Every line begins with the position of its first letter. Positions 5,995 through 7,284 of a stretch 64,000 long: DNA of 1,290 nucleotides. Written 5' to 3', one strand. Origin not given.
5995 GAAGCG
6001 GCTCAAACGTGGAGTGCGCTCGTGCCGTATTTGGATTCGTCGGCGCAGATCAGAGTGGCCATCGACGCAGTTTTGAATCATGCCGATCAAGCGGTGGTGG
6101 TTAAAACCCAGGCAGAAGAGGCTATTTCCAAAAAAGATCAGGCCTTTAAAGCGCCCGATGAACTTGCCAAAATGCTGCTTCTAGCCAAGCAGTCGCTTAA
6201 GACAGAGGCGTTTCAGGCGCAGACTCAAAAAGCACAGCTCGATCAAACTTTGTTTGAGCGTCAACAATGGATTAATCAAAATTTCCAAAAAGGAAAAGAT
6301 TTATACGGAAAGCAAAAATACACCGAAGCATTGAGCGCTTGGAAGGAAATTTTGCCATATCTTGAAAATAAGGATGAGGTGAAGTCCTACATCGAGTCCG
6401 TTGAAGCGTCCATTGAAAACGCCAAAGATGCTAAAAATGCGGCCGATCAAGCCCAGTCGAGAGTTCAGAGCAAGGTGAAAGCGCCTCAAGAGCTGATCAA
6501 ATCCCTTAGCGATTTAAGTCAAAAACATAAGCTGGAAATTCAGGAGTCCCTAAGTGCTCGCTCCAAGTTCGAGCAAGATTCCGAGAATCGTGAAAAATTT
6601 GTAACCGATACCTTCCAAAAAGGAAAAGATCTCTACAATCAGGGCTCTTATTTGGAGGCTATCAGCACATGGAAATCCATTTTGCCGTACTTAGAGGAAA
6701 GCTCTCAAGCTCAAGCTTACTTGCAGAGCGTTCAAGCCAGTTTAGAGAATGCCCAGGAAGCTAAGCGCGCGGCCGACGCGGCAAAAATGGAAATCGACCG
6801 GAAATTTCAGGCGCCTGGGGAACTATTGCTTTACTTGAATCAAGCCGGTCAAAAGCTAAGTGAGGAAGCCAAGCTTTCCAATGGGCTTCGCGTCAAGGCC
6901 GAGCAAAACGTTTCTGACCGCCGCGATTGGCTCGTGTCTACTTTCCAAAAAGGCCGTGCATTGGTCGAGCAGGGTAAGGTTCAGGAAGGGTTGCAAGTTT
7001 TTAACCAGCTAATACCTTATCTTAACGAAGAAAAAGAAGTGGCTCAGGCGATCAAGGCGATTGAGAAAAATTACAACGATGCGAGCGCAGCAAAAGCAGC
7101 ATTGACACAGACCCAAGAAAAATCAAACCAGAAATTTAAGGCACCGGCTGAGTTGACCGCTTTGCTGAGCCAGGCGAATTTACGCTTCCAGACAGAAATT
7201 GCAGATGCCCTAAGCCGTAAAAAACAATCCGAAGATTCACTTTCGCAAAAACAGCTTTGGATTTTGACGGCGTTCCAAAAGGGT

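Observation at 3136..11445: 2792-aa secreted protein made of ~24 tandem 115-140-aa helical repeats with a strictly conserved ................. core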

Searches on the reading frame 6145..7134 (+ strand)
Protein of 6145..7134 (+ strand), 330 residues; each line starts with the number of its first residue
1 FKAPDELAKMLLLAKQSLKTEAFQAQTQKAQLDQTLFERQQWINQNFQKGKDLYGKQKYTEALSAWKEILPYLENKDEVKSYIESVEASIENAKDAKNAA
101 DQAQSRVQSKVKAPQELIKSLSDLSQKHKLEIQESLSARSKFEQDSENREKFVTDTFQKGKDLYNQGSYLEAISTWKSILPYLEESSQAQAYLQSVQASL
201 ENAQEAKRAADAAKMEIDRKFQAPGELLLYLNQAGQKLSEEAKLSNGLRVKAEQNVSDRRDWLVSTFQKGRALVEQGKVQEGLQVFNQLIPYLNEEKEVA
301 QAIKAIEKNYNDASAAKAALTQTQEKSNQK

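Call 51: predict_structure(alignment_id=A4)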
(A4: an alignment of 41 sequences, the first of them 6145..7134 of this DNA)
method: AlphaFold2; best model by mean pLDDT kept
length: 330 residues; sequences in the alignment: 41
mean_pLDDT: 74.9   pTM: 0.35
mean pLDDT of the five models: 74.9, 71.3, 70.9, 69.6, 64.8
residues with pLDDT >= 90: 25; 70-90: 205; 50-70: 78; < 50: 22
segments of 3 or more residues with pLDDT < 50: 107-113, 218-224
pLDDT, mean of each block of 10 residues (from residue 1): 59 65 74 82 87 84 89 83 77 76 55 51 61 75 79 82 80 86 78 72 71 58 51 58 63 73 88 91 89 87 88 86 75
secondary structure, 60 per line:
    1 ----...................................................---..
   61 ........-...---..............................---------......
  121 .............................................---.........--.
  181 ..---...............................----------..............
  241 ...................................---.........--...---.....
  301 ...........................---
elements in order: H5-55 H59-68 H76-105 H115-165 H169-177 H186-216 H227-275 H279-287 H296-327

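Call 55: fold_search(model_id=the predicted structure, library=pdb)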
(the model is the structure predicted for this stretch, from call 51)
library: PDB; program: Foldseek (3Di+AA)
matches with E <= 10: 242; with E <= 0.001: 0
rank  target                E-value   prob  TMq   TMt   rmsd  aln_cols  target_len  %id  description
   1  9up5_A                5.2e-01  0.20  0.15  0.15  37.4       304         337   13  Crystal structure of LapB from Klebsiella pneumoniae (released 2026-03-04)
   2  9fgm                  6.5e-01  0.16  0.18  0.06  34.6       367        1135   15  Cryo-EM structure of Legionella effector SdeC (3D flexible refinement) (released 2025-06-04)
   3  9k2v_a                9.1e-01  0.09  0.14  0.11  51.3       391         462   13  Cyanophage A4 pre-ejectosome (released 2025-04-09)
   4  6z0f_A                9.7e-01  0.33  0.20  0.18  39.9       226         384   15  Crystal structure of the membrane pseudokinase YukC/EssB from Bacillus subtilis T7SS (released 2021-05-19)
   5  2v1s_C                1.0e+00  0.97  0.14  0.60   2.8        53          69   24  CRYSTAL STRUCTURE OF RAT TOM20-ALDH PRESEQUENCE COMPLEX (released 2007-06-12)
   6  3ax3_A                1.1e+00  0.98  0.14  0.65   2.2        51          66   25  Crystal structure of rat TOM20-ALDH presequence complex: a complex (form2) between Tom20 and a disulfide-bridged prese (released 2011-07-06)
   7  3ax3_E                1.2e+00  0.97  0.15  0.64   2.2        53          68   24  Crystal structure of rat TOM20-ALDH presequence complex: a complex (form2) between Tom20 and a disulfide-bridged prese (released 2011-07-06)
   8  8ah2_C                1.4e+00  0.23  0.16  0.21  40.1       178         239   17  Crystal structure of human 14-3-3 zeta fused to the NPM1 peptide including phosphoserine-48 (released 2022-09-14)
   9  7ayw_A                1.5e+00  0.25  0.13  0.28  40.8       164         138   15  Crystal structure of a shortened IpgC variant in complex with 2H-isoindol-1-amine (released 2021-11-24)
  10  7ri5_D                1.5e+00  0.16  0.13  0.19  28.1       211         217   12  Structure of a BAM in MSP1E3D1 nanodiscs at 4 Angstrom resolution (released 2021-12-22)
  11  3ax2_A                1.6e+00  0.93  0.15  0.60   2.5        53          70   24  Crystal structure of rat TOM20-ALDH presequence complex: a disulfide-tethered complex with a non-optimized, long linke (released 2011-07-06)
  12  6zfd_B                1.7e+00  0.20  0.16  0.21  40.2       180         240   16  14-3-3 zeta bound to the phosphorylated 18E6 C-terminus (released 2021-02-17)
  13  2ynq_C                1.7e+00  0.14  0.13  0.25  37.6       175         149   15  Crystal Structure of Geobacillus thermodenitrificans EssB extracellular fragment (released 2012-12-05)
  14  2vgx_A                1.8e+00  0.21  0.13  0.28  40.4       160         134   12  Structure of the Yersinia enterocolitica Type III Secretion Translocator Chaperone SycD (released 2007-12-04)
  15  9j79_C                1.9e+00  0.77  0.12  0.55   2.7        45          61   24  Cryo-EM structure of CRL2-FEM1B bound with TOM20(tetramer) (released 2025-04-09)
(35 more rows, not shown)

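Call 72: search_protein_representatives(alignment_id=A4)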
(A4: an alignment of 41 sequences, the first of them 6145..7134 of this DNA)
Query: 41 sequences, 330 profile positions. Proteins with E-value up to 0.001 (for the whole library): 2147; up to 1e-10: 282; up to 1e-30: 59. The best 150 are listed.
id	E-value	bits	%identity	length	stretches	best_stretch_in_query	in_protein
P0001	0.0e+00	2955.7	-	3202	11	1-329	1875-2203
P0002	0.0e+00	2249.9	-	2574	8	1-330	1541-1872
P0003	0.0e+00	2140.3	-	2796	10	1-325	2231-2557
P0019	0.0e+00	1932.5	-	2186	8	2-329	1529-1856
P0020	0.0e+00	1793.0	-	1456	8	3-330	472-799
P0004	0.0e+00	1679.8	-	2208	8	2-329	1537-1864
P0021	0.0e+00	1672.9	-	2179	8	1-329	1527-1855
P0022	0.0e+00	1596.0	-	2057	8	3-329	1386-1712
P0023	0.0e+00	1417.4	-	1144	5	1-326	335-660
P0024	0.0e+00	1120.6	-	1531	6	2-326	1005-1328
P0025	0.0e+00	1058.4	-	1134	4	6-327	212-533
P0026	4.2e-292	982.5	-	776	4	2-325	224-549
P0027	2.9e-268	904.2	-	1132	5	1-284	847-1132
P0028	2.1e-252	852.0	-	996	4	1-321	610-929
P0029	1.1e-195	665.6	-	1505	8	2-310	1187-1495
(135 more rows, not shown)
